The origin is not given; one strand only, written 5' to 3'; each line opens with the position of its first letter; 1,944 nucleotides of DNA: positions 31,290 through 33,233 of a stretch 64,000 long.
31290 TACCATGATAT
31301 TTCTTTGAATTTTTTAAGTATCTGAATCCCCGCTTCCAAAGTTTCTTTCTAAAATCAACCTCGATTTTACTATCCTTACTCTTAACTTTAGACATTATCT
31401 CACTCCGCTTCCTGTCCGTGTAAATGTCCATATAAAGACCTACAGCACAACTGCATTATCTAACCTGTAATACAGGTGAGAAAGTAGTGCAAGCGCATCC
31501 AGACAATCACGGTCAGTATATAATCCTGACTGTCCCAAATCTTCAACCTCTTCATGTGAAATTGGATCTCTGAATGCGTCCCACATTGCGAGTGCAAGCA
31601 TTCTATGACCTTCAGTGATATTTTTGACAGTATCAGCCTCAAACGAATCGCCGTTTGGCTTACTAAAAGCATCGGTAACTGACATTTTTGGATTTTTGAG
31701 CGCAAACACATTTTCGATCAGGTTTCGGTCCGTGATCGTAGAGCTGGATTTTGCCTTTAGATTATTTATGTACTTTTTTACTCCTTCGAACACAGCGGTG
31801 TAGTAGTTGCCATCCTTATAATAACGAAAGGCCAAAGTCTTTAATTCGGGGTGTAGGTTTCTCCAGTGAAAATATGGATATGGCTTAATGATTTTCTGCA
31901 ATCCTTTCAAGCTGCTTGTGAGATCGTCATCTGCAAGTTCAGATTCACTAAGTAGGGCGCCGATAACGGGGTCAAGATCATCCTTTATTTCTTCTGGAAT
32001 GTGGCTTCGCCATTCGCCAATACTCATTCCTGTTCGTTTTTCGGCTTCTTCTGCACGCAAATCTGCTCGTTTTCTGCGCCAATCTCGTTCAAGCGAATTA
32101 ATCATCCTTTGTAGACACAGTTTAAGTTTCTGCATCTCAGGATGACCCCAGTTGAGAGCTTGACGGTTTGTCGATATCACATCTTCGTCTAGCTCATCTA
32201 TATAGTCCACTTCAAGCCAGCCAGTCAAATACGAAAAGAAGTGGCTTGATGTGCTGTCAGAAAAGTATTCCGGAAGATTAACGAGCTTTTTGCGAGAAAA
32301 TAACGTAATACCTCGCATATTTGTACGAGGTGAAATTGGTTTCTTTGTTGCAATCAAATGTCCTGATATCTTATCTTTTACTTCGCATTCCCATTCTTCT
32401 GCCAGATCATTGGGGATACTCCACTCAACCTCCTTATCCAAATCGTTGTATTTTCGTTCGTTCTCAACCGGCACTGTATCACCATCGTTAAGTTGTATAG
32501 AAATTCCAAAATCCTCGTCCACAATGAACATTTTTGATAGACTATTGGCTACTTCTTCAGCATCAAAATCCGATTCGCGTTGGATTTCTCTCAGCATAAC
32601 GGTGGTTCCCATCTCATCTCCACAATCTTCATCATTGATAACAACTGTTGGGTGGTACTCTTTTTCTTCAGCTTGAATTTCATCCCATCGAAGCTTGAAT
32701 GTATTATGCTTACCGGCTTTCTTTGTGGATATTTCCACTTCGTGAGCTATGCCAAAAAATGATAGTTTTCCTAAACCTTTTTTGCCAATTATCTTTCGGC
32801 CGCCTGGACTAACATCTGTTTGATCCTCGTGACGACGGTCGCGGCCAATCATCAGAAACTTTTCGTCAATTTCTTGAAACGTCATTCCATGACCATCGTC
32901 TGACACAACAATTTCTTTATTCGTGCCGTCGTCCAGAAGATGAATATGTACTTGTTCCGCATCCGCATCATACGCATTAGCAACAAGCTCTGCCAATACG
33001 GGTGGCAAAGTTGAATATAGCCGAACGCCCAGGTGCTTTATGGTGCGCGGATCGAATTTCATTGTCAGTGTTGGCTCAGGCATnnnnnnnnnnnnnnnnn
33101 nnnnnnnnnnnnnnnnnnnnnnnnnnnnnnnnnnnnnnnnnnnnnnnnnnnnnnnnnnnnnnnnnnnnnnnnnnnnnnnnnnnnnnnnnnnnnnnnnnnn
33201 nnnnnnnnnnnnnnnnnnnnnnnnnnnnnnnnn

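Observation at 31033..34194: dcm - MORC-like GHKL ATPase(+R-x4-H tail) - vsr operon: candidate defense module with the ATPase in the restriction-enzyme slot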

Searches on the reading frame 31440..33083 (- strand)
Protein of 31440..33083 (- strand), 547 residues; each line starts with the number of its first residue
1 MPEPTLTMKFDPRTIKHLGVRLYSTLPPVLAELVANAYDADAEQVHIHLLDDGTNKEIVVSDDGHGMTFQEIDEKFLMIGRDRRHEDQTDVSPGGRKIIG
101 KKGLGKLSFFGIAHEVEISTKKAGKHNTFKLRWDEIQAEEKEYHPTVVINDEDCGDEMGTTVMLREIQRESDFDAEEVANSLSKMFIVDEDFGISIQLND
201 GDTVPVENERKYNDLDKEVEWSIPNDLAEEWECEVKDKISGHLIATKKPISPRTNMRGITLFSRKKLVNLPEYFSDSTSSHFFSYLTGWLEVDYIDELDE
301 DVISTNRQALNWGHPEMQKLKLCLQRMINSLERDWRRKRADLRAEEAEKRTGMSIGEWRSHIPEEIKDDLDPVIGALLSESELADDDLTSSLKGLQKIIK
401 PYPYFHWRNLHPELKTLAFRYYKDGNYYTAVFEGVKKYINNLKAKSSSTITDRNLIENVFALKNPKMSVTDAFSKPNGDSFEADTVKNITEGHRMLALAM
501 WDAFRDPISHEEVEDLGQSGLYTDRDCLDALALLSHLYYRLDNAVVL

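Call 3: search_protein_families(library=pfam, proteins=[window:31440-33083:-], max_evalue=0.1)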
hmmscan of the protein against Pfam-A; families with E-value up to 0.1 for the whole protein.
window:31440-33083:- (547 aa): 4 families
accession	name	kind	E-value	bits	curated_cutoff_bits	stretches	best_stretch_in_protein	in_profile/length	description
PF13589.12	HATPase_c_3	-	1.2e-23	84.1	25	1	27-145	4-117/137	Histidine kinase-, DNA gyrase B-, and HSP90-like ATPase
PF09509.15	Hypoth_Ymh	-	2.6e-12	47.1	25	1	408-540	1-118/119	Protein of unknown function (Hypoth_ymh)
PF02518.31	HATPase_c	-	9.3e-06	26.5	26.4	1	29-97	9-74/111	Histidine kinase-, DNA gyrase B-, and HSP90-like ATPase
PF14563.12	DUF4444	-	0.045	13.9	31.6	0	188-200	17-29/42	Domain of unknown function (DUF4444)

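Call 4: search_protein_families(library=ncbifam, proteins=[window:31440-33083:-], max_evalue=0.1)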
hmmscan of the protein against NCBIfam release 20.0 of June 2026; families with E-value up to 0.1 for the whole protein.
window:31440-33083:- (547 aa): 18 families
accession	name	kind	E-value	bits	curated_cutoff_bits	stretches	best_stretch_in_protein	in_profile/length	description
NF050001.1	restrict_BbrUII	equivalog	1.6e-68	231.8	550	1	7-378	2-399/659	BbrUII/HgiDII family restriction enzyme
TIGR02391.1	hypoth_ymh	hypoth_equivalog_domain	5e-14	52.4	39.45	1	410-541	1-123/125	TIGR02391 family protein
NF010683.0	PRK14083.1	equivalog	1.1e-11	43.9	455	1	36-186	37-187/604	HSP90 family protein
NF003555.1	PRK05218.1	equivalog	4.2e-11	42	371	1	34-178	48-186/614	molecular chaperone HtpG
NF047352.1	P_loop_sacsin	domain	2.9e-08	34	50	1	29-118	3-79/80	sacsin N-terminal ATP-binding-like domain-containing protein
TIGR00585.2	mutl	equivalog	1.6e-07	30.6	180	1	29-73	24-67/555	DNA mismatch repair endonuclease MutL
NF041932.1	MzaB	equivalog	2.3e-06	26.3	850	1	28-134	14-112/480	MZA anti-phage system associated ATPase MzaB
NF000953.0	PRK00095.2-4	equivalog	4.9e-06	25.7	693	1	29-72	26-68/611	DNA mismatch repair endonuclease MutL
NF000952.0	PRK00095.2-2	subfamily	1.4e-05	23.8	840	1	29-74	26-70/623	DNA mismatch repair endonuclease MutL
NF000949.0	PRK00095.1-2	equivalog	2.5e-05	23.5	750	1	29-72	30-72/634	DNA mismatch repair endonuclease MutL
NF000951.0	PRK00095.2-1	equivalog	0.0001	21.2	391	1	27-76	26-73/559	DNA mismatch repair endonuclease MutL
NF000950.0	PRK00095.1-3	equivalog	0.00015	20.3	756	1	29-76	27-73/641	DNA mismatch repair endonuclease MutL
NF000954.0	PRK00095.2-5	equivalog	0.00062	18.3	937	1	29-72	30-72/588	DNA mismatch repair endonuclease MutL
NF040750.1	tetrathio_HK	equivalog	0.0029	16.1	750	1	26-76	457-507/555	tetrathionate respiration histidine kinase TtrS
NF007898.0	PRK10604.1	equivalog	0.0083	15.3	478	1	24-76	318-370/433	two-component system sensor histidine kinase RstB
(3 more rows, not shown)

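Call 5: search_protein_families(library=padloc, proteins=[window:31440-33083:-], max_evalue=0.1)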
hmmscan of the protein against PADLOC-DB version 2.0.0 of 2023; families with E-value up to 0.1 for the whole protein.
window:31440-33083:- (547 aa): 7 families
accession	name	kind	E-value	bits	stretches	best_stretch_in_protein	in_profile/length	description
PDLC03485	REase_II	-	1e-27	94.8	2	7-212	7-208/611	Type II restriction enzyme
PDLC03419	REase_II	-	2.8e-26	90.1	2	7-169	6-178/695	Type II restriction enzyme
PDLC02412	Aga_HEPN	-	5.1e-07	27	1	401-544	245-379/382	Class II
PDLC03987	PD-Lambda-3_B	-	5.7e-06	23.8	1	408-544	140-263/270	-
PDLC03968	TmtA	-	0.00047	15.9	1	29-72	78-119/1486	-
PDLC03971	TmtA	-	0.0071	11.8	1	29-121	57-145/1782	-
PDLC02204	MzaB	-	0.014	11.8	1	28-134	27-125/500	-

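Call 7: find_homologous_proteins(query=window:31440-33083:-, max_evalue=0.00001)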
Query window:31440-33083:- (547 aa): 1923 proteins with E <= 0.00001 among 8000 candidates; the best 120 are listed.
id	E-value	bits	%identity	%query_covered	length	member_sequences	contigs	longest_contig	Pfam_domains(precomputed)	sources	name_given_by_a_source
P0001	0.0e+0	1255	100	100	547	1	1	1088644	PF09509.16,PF02518.32,PF13589.13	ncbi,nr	ncbi:MAG: TIGR02391 family protein [Candidatus Moraniibacteriota bacterium]|nr:MAG: TIGR02391 family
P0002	2.4e-279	946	78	99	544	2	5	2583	PF09509.16,PF02518.32,PF13589.13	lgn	-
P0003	2.0e-241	820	65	100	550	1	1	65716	PF09509.16,PF02518.32,PF13589.13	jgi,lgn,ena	-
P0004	1.4e-239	814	65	98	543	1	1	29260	PF09509.16,PF02518.32,PF13589.13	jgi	-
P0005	4.9e-238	809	65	100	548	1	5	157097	PF09509.16,PF02518.32,PF13589.13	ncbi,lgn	-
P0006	4.2e-235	800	64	100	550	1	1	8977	PF09509.16,PF02518.32,PF13589.13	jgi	-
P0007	6.5e-235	799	64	100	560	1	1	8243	PF09509.16,PF02518.32,PF13589.13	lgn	-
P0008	1.1e-234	798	64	99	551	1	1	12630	PF09509.16,PF13589.13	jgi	-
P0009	1.4e-234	798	64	99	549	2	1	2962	PF09509.16,PF13589.13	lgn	-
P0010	1.3e-232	791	64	99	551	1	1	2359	PF09509.16,PF13589.13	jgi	-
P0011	1.4e-227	775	61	98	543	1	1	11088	PF09509.16,PF13589.13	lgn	-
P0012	1.8e-226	771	61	99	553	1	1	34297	PF09509.16,PF13589.13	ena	-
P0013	6.6e-226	769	62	99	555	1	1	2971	PF09509.16,PF02518.32,PF13589.13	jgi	-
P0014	6.8e-226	769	61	99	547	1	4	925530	PF09509.16,PF13589.13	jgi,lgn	-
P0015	3.1e-222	757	60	99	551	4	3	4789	PF09509.16,PF02518.32,PF13589.13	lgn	-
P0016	3.2e-222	757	61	99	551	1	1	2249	PF09509.16,PF02518.32,PF13589.13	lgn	-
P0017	2.7e-220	751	60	99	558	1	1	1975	PF09509.16,PF13589.13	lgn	-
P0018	4.2e-220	750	59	99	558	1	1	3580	PF09509.16,PF13589.13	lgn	-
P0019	1.6e-219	748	59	99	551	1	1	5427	PF09509.16,PF13589.13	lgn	-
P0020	2.0e-219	748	59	100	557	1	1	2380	PF09509.16,PF02518.32,PF13589.13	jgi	jgi:uncharacterized protein (TIGR02391 family)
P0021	3.1e-219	747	59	100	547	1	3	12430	PF09509.16,PF02518.32,PF13589.13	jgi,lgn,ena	-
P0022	1.3e-218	745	60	99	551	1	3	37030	PF09509.16,PF02518.32,PF13589.13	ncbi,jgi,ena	-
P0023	9.0e-217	739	60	98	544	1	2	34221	PF09509.16,PF02518.32,PF13589.13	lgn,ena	-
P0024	9.1e-217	739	59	99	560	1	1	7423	PF09509.16,PF02518.32,PF13589.13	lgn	-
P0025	6.5e-216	736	59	99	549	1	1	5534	PF09509.16,PF13589.13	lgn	-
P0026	7.1e-216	736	59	99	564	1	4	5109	PF09509.16,PF13589.13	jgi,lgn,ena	-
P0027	8.7e-216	736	58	100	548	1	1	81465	PF09509.16,PF02518.32,PF13589.13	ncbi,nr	ncbi:MAG: TIGR02391 family protein [Candidatus Pacebacteria bacterium]|nr:TIGR02391 family protein [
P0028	1.2e-215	735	59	99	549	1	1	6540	PF09509.16,PF13589.13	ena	-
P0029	2.1e-215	735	59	99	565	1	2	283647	PF09509.16,PF13589.13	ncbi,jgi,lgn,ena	ncbi:MAG: ATP-binding protein [Candidatus Paceibacterota bacterium]|jgi:hypothetical protein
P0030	2.6e-215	734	59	99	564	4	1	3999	PF09509.16,PF13589.13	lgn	-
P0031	3.6e-215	734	58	100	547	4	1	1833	PF09509.16,PF13589.13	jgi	-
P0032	4.1e-215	734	60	99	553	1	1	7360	PF09509.16,PF13589.13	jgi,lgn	-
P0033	6.8e-215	733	59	100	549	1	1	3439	PF09509.16,PF13589.13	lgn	-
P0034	7.6e-215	733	60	98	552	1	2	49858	PF09509.16,PF02518.32,PF13589.13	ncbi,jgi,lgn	-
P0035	1.5e-214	732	58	99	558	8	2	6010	PF09509.16,PF13589.13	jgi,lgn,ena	-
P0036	1.6e-214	732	60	99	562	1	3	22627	PF09509.16,PF13589.13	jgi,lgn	-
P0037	3.9e-214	730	58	99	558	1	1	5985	PF09509.16,PF13589.13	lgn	-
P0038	4.6e-214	730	58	100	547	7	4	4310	PF09509.16,PF13589.13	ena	-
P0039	7.3e-214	729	60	99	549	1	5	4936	PF09509.16,PF02518.32,PF13589.13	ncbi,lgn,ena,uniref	ncbi:conserved hypothetical protein [groundwater metagenome]|uniref:Conserved hypothetical protein C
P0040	9.7e-214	729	58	99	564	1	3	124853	PF09509.16,PF13589.13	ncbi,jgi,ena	ncbi:MAG: ATP-binding protein [Candidatus Paceibacterota bacterium]|jgi:hypothetical protein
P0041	1.9e-213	728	59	99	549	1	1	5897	PF09509.16,PF13589.13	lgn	-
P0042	2.1e-213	728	60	99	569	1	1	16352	PF09509.16,PF02518.32,PF13589.13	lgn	-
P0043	2.8e-213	727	59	99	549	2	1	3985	PF09509.16,PF13589.13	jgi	-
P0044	3.5e-213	727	59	99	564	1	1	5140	PF09509.16,PF13589.13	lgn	-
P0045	4.2e-213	727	58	99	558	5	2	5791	PF09509.16,PF13589.13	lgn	-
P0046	4.7e-213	727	59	99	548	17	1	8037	PF09509.16,PF13589.13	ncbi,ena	-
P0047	5.4e-213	727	58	99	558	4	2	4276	PF09509.16,PF13589.13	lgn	-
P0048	8.6e-213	726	58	99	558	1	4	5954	PF09509.16,PF13589.13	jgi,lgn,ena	jgi:uncharacterized protein (TIGR02391 family)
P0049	1.2e-212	725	59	99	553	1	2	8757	PF09509.16,PF13589.13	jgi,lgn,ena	-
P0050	1.5e-212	725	58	99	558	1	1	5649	PF09509.16,PF13589.13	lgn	-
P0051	1.6e-212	725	58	99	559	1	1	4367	PF09509.16,PF02518.32,PF13589.13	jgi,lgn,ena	-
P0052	1.9e-212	725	59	99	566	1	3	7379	PF09509.16,PF02518.32,PF13589.13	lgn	-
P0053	2.3e-212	724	59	99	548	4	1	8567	PF09509.16,PF13589.13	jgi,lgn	-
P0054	2.6e-212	724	58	99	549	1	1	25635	PF09509.16,PF13589.13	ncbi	-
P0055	2.9e-212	724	58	99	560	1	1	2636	PF09509.16,PF13589.13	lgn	-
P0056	3.7e-212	724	57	99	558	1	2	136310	PF09509.16,PF13589.13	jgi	jgi:uncharacterized protein (TIGR02391 family)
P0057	3.8e-212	724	58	99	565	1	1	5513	PF09509.16,PF13589.13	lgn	-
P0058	5.8e-212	723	58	99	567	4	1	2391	PF09509.16,PF13589.13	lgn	-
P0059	6.5e-212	723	59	99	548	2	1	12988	PF09509.16,PF13589.13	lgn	-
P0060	6.8e-212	723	56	99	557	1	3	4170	PF09509.16,PF13589.13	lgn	-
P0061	1.1e-211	722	58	99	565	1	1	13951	PF09509.16,PF13589.13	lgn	-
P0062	1.6e-211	722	58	99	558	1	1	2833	PF09509.16,PF13589.13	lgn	-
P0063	2.0e-211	721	58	99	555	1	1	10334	PF09509.16,PF02518.32,PF13589.13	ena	-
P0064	2.4e-211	721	59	99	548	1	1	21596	PF09509.16,PF13589.13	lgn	-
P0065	3.2e-211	721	58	100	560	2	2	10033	PF09509.16,PF13589.13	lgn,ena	-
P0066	5.3e-211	720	58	100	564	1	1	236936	PF09509.16,PF13589.13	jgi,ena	-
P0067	8.2e-211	719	56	99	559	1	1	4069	PF09509.16,PF02518.32,PF13589.13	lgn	-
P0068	2.1e-210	718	59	99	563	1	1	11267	PF09509.16,PF13589.13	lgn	-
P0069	2.2e-210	718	59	99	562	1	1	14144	PF09509.16,PF13589.13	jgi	jgi:hypothetical protein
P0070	3.8e-210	717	57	99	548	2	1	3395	PF09509.16,PF02518.32,PF13589.13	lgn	-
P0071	7.6e-210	716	58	99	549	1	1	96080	PF09509.16,PF13589.13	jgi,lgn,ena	-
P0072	1.7e-209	715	58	99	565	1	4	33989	PF09509.16,PF13589.13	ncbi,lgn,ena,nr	ncbi:ATP-binding protein [Candidatus Parcubacteria bacterium]|nr:ATP-binding protein [Candidatus Par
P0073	2.5e-209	714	57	99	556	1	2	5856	PF09509.16,PF13589.13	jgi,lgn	jgi:uncharacterized protein (TIGR02391 family)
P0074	2.7e-209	714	58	99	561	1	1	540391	PF09509.16,PF02518.32,PF13589.13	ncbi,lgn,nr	ncbi:MAG: hypothetical protein JWO40_668 [Candidatus Doudnabacteria bacterium]|nr:hypothetical prote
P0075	3.2e-209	714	58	100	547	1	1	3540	PF09509.16,PF13589.13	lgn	-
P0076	3.4e-209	714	59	99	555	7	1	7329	PF09509.16,PF02518.32,PF13589.13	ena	-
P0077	3.6e-209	714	59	98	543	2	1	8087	PF09509.16,PF02518.32,PF13589.13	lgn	-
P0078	4.5e-209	714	58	99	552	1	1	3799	PF09509.16,PF13589.13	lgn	-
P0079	7.6e-209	713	57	99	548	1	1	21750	PF09509.16,PF02518.32,PF13589.13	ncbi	-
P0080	7.7e-209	713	58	99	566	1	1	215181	PF09509.16,PF13589.13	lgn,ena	-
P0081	8.6e-209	713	57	99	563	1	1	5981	PF09509.16,PF02518.32,PF13589.13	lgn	-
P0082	1.5e-208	712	57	99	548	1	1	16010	PF09509.16,PF13589.13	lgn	-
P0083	4.6e-208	710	57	99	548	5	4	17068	PF09509.16,PF13589.13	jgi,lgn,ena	-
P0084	2.0e-207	708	57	99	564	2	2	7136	PF09509.16,PF13589.13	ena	-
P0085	2.4e-207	708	57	100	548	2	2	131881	PF09509.16,PF02518.32,PF13589.13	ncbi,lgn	-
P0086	5.2e-207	707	57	99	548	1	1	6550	PF09509.16,PF02518.32,PF13589.13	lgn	-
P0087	8.5e-207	706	57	99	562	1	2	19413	PF09509.16,PF02518.32,PF13589.13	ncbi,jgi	ncbi:MAG: ATP-binding protein [Candidatus Paceibacterota bacterium]|jgi:hypothetical protein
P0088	2.5e-206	705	58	99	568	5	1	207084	PF09509.16,PF02518.32,PF13589.13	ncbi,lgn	-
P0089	3.6e-206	704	56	99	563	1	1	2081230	PF09509.16,PF02518.32,PF13589.13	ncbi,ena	-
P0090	3.8e-206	704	56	100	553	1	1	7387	PF09509.16,PF02518.32,PF13589.13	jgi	jgi:uncharacterized protein (TIGR02391 family)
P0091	7.9e-206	703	57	99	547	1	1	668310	PF09509.16,PF13589.13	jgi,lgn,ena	-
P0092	1.5e-205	702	57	99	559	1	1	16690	PF09509.16,PF02518.32,PF13589.13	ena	-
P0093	2.1e-205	701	57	99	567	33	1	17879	PF09509.16,PF02518.32,PF13589.13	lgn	-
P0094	2.7e-205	701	56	99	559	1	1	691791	PF09509.16,PF02518.32,PF13589.13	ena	-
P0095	1.2e-204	699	57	99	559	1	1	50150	PF09509.16,PF13589.13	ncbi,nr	ncbi:ATP-binding protein [Candidatus Nomurabacteria bacterium]|nr:ATP-binding protein [Candidatus No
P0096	1.7e-204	698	57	99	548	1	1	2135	PF09509.16,PF02518.32,PF13589.13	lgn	-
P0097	1.9e-204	698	57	99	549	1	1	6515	PF09509.16,PF02518.32,PF13589.13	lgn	-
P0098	2.1e-204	698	56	99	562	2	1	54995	PF09509.16,PF02518.32,PF13589.13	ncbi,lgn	-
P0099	2.5e-204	698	57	98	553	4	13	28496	PF09509.16,PF13589.13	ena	-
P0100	2.5e-204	698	56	99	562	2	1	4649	PF09509.16,PF02518.32,PF13589.13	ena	-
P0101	3.8e-204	697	58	99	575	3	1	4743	PF09509.16,PF02518.32,PF13589.13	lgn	-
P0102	5.3e-204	697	55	99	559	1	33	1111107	PF09509.16,PF02518.32,PF13589.13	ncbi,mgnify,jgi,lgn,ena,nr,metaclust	ncbi:TIGR02391 family protein [Candidatus Woesearchaeota archaeon]|mgnify:CR=1 FL=1|jgi:uncharacteri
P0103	7.8e-204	696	57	99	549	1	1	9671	PF09509.16,PF02518.32,PF13589.13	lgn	-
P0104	1.3e-203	696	55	99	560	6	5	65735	PF09509.16,PF02518.32,PF13589.13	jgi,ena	-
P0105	2.1e-203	695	57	99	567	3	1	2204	PF09509.16,PF13589.13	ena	-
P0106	2.7e-203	695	57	99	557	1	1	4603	PF09509.16,PF02518.32,PF13589.13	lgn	-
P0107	3.2e-203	694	56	99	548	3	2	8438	PF09509.16,PF13589.13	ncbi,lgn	-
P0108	4.0e-203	694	55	99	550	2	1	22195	PF09509.16,PF02518.32,PF13589.13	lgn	-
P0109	4.1e-203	694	56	99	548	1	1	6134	PF09509.16,PF02518.32,PF13589.13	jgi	jgi:uncharacterized protein (TIGR02391 family)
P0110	5.0e-203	694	55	99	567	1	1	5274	PF09509.16,PF02518.32,PF13589.13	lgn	-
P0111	1.2e-202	692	56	99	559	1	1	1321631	PF09509.16,PF02518.32,PF13589.13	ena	-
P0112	4.6e-202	690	57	99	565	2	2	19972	PF09509.16,PF02518.32,PF13589.13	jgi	jgi:uncharacterized protein (TIGR02391 family)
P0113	7.3e-202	690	54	99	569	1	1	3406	PF09509.16,PF13589.13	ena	-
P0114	6.0e-201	687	56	99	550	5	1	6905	PF09509.16,PF02518.32,PF13589.13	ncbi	-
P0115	1.1e-200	686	57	99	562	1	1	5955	PF09509.16,PF02518.32,PF13589.13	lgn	-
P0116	1.4e-200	686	55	99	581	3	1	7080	PF09509.16,PF13589.13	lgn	-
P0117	1.4e-200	686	55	99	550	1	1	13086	PF09509.16,PF02518.32,PF13589.13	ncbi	-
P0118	2.1e-200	685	57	99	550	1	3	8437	PF09509.16,PF02518.32,PF13589.13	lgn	-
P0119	3.0e-200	684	55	98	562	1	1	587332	PF09509.16,PF13589.13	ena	-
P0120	3.8e-200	684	56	99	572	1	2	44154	PF09509.16,PF02518.32,PF13589.13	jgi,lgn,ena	-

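Call 9: find_related_loci(query=window:31440-33083:-, collection=genome_contigs, flank=6000)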
Query window:31440-33083:- (547 aa) in genome_contigs; peptide patterns used: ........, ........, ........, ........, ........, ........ (x = any residue, [..] = any of these).
24 stretches matched a pattern; 8 encode a relative of the query (tblastn E <= 1e-3); 8 distinct loci.
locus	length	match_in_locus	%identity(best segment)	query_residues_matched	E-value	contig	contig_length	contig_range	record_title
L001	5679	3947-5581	65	1-544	0e+0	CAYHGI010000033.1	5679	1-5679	MAG TPA_asm: uncultured Candidatus Saccharibacteria bacterium isolate ERP119705_co12_309 genome assembly, contig: NODE_1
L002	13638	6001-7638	65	1-545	0e+0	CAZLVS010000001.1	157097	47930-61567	MAG TPA_asm: uncultured Ignavibacteria bacterium isolate binchicken_co17_427 genome assembly, contig: NODE_241_length_15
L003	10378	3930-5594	58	4-545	0e+0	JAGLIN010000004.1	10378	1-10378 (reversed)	MAG: Candidatus Parcubacteria bacterium isolate RS_2_6 ROV157_2.bin.6.fa_4, whole genome shotgun sequence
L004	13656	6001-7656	58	6-544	0e+0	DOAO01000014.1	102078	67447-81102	MAG TPA_asm: Patescibacteria group bacterium isolate UBA12445 contig_5039, whole genome shotgun sequence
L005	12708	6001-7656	57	6-544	0e+0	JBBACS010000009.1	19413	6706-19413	MAG: Candidatus Paceibacterota bacterium isolate SO_2017_LW1_54 NODE_2139_length_19413_cov_1.654775_LW64-88_2017, whole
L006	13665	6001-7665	57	6-544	0e+0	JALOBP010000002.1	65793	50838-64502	MAG: Methanoregula sp. isolate SO_2017_LW3 bin 26 NODE_865_length_65793_cov_1.382222_LW162_2017, whole genome shotgun se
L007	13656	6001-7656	58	6-544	0e+0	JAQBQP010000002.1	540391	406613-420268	MAG: Candidatus Doudnabacteria bacterium isolate RYN_376 scaffold_1256096, whole genome shotgun sequence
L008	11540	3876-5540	57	6-544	0e+0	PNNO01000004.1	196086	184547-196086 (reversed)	MAG: bacterium isolate SW.3.65 SW_1000019_196086, whole genome shotgun sequence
